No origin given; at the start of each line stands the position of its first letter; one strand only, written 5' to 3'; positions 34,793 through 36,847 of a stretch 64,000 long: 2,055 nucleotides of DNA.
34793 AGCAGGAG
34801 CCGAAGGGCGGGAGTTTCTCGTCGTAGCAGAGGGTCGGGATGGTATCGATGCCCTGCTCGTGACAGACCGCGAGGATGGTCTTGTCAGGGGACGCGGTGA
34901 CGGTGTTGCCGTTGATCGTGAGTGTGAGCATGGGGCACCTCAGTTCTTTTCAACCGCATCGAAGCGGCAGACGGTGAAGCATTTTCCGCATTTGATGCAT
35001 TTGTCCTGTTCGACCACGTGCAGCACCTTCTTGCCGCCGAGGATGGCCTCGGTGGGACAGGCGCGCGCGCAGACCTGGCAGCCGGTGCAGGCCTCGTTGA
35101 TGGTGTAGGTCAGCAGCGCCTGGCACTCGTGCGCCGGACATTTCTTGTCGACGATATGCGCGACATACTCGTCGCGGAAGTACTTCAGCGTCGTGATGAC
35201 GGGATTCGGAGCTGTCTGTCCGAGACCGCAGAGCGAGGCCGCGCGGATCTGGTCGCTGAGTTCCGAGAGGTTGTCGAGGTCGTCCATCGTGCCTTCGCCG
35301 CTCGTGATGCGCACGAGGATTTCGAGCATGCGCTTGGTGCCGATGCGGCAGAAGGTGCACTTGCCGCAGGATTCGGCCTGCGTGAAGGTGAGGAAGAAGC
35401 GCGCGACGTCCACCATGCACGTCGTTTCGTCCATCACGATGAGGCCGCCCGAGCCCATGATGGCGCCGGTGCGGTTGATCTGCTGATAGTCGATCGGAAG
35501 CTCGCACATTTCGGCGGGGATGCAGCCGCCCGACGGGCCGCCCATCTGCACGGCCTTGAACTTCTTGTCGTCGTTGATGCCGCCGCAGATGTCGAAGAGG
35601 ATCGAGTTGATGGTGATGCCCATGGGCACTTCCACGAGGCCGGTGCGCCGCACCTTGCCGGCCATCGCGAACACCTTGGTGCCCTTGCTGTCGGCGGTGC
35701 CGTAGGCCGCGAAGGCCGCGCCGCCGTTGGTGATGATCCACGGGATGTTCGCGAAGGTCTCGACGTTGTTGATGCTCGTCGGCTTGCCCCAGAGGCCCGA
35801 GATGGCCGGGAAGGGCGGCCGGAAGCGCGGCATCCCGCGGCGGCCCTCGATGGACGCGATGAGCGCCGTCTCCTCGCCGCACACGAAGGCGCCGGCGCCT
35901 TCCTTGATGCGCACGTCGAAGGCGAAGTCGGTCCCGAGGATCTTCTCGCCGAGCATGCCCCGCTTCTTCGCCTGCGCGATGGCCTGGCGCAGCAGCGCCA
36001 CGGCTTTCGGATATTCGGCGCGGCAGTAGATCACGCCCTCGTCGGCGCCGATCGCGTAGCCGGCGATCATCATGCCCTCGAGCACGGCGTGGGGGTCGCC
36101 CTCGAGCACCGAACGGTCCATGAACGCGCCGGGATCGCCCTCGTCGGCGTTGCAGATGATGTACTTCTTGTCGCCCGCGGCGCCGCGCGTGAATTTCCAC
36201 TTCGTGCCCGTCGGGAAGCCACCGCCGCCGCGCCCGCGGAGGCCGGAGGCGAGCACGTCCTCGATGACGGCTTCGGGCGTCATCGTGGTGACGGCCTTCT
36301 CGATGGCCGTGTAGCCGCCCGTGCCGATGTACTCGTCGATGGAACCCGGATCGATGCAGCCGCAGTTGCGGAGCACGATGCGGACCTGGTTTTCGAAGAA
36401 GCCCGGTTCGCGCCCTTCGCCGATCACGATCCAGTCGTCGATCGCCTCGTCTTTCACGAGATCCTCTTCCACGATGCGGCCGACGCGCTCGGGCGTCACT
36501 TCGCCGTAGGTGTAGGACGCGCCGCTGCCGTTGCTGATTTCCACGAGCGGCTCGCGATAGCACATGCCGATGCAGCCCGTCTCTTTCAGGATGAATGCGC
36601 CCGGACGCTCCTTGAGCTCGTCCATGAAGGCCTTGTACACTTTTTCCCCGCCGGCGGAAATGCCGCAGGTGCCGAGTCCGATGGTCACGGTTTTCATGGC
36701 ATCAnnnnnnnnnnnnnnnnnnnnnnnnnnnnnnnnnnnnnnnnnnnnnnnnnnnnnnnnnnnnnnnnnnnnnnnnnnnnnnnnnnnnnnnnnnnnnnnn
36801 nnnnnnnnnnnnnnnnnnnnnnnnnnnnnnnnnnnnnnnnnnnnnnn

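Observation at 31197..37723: Candidate flavin-based electron-bifurcating (Bfu-type) NAD(P)H oxidoreductase: NuoE-like + NuoF-like + a single 1244-aa Fd-GltD-NuoG-MopB fusion lacking the Mo-ligating Cys/Sec, next to a tandem RAM-domain protein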

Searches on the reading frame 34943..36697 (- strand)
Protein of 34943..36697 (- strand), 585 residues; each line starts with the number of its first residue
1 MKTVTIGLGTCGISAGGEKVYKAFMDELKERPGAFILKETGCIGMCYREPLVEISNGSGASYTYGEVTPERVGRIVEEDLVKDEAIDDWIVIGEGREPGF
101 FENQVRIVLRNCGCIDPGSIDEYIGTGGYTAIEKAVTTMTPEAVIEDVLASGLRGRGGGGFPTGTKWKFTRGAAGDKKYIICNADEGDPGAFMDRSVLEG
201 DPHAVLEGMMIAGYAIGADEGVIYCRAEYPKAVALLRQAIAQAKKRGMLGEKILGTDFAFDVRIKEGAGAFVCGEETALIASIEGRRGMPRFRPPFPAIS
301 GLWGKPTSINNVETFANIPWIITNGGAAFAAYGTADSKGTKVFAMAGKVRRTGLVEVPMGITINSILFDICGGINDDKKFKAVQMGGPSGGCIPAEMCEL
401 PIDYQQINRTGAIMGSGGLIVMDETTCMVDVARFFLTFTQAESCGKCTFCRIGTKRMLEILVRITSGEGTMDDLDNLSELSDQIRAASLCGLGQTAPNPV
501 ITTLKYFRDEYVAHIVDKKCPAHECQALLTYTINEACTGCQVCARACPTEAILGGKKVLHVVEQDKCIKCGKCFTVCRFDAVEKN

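Call 7: search_protein_families(library=pfam, proteins=[window:34943-36697:-], max_evalue=0.01)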
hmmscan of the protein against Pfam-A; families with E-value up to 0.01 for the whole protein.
window:34943-36697:- (585 aa): 14 families
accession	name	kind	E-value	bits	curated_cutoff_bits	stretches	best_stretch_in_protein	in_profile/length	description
PF01512.22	Complex1_51K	-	1.9e-47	161.3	31.2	1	150-319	3-149/150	Nuo51 FMN-binding domain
PF10589.14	NADH_4Fe-4S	-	5.8e-34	116.3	23.5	1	430-514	1-85/85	NADH-ubiquinone oxidoreductase-F iron-sulfur binding region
PF00037.32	Fer4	-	5.2e-10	39.2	21.1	2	533-552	4-23/24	4Fe-4S binding domain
PF13237.11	Fer4_10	-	1.8e-06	28.2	25.5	1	534-577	6-52/53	4Fe-4S dicluster domain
PF13187.11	Fer4_9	-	2.2e-06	28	27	1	536-579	1-49/52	4Fe-4S dicluster domain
PF14697.11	Fer4_21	-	4e-06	27.3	35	2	561-583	2-27/59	4Fe-4S dicluster domain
PF12797.12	Fer4_2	-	6.3e-06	26.3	24.5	1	561-577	4-20/22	4Fe-4S binding domain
PF12838.12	Fer4_7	-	7.1e-06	26.8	27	1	537-581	2-52/52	4Fe-4S dicluster domain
PF01257.25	2Fe-2S_thioredx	-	6.5e-05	23.3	24.8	1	4-78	68-143/145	Thioredoxin-like [2Fe-2S] ferredoxin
PF12837.12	Fer4_6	-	7.1e-05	23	25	1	562-581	4-23/24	4Fe-4S binding domain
PF10531.15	SLBB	-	0.00013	22.2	27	1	343-389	2-51/55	SLBB domain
PF25160.1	LdpA_Fe-S-bd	-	0.00021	21.5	27.6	1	541-583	7-44/49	LdpA Fe-S cluster-binding domain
PF13484.11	Fer4_16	-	0.0038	18.4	30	1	537-555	2-20/66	4Fe-4S double cluster binding domain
PF12800.12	Fer4_4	-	0.0062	17.2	24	0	535-549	2-16/17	4Fe-4S binding domain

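Call 8: search_protein_families(library=ncbifam, proteins=[window:34943-36697:-], max_evalue=0.01)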
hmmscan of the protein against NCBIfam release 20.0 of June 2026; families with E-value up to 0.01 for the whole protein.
window:34943-36697:- (585 aa): 53 families (the best 25 are shown)
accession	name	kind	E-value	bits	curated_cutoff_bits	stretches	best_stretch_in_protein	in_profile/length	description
TIGR01959.1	nuoF_fam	equivalog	2.7e-146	487.2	558.65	1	118-515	12-410/410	NADH-quinone oxidoreductase subunit NuoF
NF010120.0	PRK13596.1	equivalog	1.6e-111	372.9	389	1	134-520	33-422/433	NADH-quinone oxidoreductase subunit NuoF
NF008436.0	PRK11278.1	equivalog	5.9e-110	368.2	749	1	117-526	24-437/448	NADH-quinone oxidoreductase subunit NuoF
NF058577.1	FdxA_fam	equivalog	3.7e-12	46.2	65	1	530-581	2-52/52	4Fe-4S ferredoxin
TIGR04481.1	PR_assoc_PrdC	equivalog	8.8e-12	44.5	490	1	141-391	73-286/425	proline reductase-associated electron transfer protein PrdC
TIGR01944.1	rnfB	subfamily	1.6e-11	44.1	68.7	1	526-583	104-161/190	RnfABCDGE type electron transport complex subunit B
NF003454.1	PRK05035.1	equivalog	1.7e-10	40.1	345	1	134-245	116-224/556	electron transport complex subunit RsxC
TIGR01945.1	rnfC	subfamily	2.2e-10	39.6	245.95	1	133-244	113-222/435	RnfABCDGE type electron transport complex subunit C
TIGR04105.1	FeFe_hydrog_B1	subfamily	5.8e-09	35.1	450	1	509-583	88-160/462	monomeric [FeFe] hydrogenase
NF003475.0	PRK05113.1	equivalog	3.5e-08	33.5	203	1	527-583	105-161/190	electron transport complex subunit RsxB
NF006446.0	PRK08764.1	equivalog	4.6e-08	33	220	1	526-583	77-134/139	Rnf electron transport complex subunit RnfB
NF005415.0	PRK06991.1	equivalog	2.8e-07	30.5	281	1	532-582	82-132/284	electron transport complex subunit RsxB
NF005506.0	PRK07118.1-5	equivalog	5.7e-07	29.2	388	1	519-578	200-258/279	Fe-S cluster domain-containing protein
NF045480.1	FdxA_Actino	equivalog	6.9e-07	29.5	125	1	529-582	1-55/107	ferredoxin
TIGR03294.1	FrhG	equivalog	6.9e-07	29.2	245.5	1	510-578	146-216/228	coenzyme F420 hydrogenase subunit gamma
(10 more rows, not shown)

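Call 10: search_solved_structures(query=window:34943-36697:-, max_evalue=1e-10)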
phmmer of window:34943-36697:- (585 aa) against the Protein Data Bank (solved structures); distinct sequences matched with E-value up to 1e-10: 64 (the best 60 are shown).
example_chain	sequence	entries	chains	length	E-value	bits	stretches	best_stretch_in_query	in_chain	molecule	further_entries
9bov_B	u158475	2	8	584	1.1e-258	863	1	4-583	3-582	NADH dehydrogenase (Quinone)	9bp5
8oh5_B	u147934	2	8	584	8.4e-252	840.3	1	4-582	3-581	NAD-reducing hydrogenase subunit HoxF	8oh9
9n5u_B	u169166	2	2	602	1.6e-242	809.7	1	2-583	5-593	NfnB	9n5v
7t2r_B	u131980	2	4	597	1.8e-230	769.9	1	8-584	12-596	NiFe hydrogenase subunit B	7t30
7q4v_B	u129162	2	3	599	1.5e-209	700.8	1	19-584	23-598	Iron hydrogenase HydB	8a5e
8a6t_B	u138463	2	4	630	1.2e-204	684.6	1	33-583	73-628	Electron bifurcating hydrogenase subunit HydB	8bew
7p5h_B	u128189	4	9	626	4.4e-196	656.3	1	6-583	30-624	Fe-hydrogenase, subunit beta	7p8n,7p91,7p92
7q4w_B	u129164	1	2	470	5e-196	656.1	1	120-584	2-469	Iron hydrogenase HydB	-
9mqx_B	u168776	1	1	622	6.6e-170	569.9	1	4-582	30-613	NADH:ubiquinone oxidoreductase, NADH-binding (51 kD) subunit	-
6vw7_B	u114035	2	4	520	3.3e-126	425.6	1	6-511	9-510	NAD-dependent formate dehydrogenase beta subunit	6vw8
9wxb_C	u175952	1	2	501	1.2e-123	417.1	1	14-511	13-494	Formate dehydrogenase beta subunit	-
6tg9_B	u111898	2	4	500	6.6e-123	414.7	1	14-511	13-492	Formate dehydrogenase subunit beta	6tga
2fug_1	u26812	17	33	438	4e-115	389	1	112-519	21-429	NADH-quinone oxidoreductase chain 1 | NADH-QUINONE OXIDOREDUCTASE SUBUNIT 1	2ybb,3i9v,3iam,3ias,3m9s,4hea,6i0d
7q5y_C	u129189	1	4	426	1.5e-113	383.7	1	105-512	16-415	NADH-quinone oxidoreductase subunit F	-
6hl2_B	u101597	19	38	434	1.6e-113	383.7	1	105-512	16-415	NADH-quinone oxidoreductase subunit F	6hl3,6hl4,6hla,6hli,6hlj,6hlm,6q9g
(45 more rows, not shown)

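Call 35: search_solved_structures(query=window:34943-36697:-, max_evalue=1e-200, show_alignments=3)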
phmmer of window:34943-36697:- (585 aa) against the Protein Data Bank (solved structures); distinct sequences matched with E-value up to 1e-200: 6.
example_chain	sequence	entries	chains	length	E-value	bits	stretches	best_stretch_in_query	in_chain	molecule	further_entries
9bov_B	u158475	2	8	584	1.1e-258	863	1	4-583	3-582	NADH dehydrogenase (Quinone)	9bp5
8oh5_B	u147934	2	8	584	8.4e-252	840.3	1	4-582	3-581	NAD-reducing hydrogenase subunit HoxF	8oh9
9n5u_B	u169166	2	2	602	1.6e-242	809.7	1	2-583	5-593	NfnB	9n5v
7t2r_B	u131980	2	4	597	1.8e-230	769.9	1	8-584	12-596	NiFe hydrogenase subunit B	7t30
7q4v_B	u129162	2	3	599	1.5e-209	700.8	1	19-584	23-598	Iron hydrogenase HydB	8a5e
8a6t_B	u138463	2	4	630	1.2e-204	684.6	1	33-583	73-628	Electron bifurcating hydrogenase subunit HydB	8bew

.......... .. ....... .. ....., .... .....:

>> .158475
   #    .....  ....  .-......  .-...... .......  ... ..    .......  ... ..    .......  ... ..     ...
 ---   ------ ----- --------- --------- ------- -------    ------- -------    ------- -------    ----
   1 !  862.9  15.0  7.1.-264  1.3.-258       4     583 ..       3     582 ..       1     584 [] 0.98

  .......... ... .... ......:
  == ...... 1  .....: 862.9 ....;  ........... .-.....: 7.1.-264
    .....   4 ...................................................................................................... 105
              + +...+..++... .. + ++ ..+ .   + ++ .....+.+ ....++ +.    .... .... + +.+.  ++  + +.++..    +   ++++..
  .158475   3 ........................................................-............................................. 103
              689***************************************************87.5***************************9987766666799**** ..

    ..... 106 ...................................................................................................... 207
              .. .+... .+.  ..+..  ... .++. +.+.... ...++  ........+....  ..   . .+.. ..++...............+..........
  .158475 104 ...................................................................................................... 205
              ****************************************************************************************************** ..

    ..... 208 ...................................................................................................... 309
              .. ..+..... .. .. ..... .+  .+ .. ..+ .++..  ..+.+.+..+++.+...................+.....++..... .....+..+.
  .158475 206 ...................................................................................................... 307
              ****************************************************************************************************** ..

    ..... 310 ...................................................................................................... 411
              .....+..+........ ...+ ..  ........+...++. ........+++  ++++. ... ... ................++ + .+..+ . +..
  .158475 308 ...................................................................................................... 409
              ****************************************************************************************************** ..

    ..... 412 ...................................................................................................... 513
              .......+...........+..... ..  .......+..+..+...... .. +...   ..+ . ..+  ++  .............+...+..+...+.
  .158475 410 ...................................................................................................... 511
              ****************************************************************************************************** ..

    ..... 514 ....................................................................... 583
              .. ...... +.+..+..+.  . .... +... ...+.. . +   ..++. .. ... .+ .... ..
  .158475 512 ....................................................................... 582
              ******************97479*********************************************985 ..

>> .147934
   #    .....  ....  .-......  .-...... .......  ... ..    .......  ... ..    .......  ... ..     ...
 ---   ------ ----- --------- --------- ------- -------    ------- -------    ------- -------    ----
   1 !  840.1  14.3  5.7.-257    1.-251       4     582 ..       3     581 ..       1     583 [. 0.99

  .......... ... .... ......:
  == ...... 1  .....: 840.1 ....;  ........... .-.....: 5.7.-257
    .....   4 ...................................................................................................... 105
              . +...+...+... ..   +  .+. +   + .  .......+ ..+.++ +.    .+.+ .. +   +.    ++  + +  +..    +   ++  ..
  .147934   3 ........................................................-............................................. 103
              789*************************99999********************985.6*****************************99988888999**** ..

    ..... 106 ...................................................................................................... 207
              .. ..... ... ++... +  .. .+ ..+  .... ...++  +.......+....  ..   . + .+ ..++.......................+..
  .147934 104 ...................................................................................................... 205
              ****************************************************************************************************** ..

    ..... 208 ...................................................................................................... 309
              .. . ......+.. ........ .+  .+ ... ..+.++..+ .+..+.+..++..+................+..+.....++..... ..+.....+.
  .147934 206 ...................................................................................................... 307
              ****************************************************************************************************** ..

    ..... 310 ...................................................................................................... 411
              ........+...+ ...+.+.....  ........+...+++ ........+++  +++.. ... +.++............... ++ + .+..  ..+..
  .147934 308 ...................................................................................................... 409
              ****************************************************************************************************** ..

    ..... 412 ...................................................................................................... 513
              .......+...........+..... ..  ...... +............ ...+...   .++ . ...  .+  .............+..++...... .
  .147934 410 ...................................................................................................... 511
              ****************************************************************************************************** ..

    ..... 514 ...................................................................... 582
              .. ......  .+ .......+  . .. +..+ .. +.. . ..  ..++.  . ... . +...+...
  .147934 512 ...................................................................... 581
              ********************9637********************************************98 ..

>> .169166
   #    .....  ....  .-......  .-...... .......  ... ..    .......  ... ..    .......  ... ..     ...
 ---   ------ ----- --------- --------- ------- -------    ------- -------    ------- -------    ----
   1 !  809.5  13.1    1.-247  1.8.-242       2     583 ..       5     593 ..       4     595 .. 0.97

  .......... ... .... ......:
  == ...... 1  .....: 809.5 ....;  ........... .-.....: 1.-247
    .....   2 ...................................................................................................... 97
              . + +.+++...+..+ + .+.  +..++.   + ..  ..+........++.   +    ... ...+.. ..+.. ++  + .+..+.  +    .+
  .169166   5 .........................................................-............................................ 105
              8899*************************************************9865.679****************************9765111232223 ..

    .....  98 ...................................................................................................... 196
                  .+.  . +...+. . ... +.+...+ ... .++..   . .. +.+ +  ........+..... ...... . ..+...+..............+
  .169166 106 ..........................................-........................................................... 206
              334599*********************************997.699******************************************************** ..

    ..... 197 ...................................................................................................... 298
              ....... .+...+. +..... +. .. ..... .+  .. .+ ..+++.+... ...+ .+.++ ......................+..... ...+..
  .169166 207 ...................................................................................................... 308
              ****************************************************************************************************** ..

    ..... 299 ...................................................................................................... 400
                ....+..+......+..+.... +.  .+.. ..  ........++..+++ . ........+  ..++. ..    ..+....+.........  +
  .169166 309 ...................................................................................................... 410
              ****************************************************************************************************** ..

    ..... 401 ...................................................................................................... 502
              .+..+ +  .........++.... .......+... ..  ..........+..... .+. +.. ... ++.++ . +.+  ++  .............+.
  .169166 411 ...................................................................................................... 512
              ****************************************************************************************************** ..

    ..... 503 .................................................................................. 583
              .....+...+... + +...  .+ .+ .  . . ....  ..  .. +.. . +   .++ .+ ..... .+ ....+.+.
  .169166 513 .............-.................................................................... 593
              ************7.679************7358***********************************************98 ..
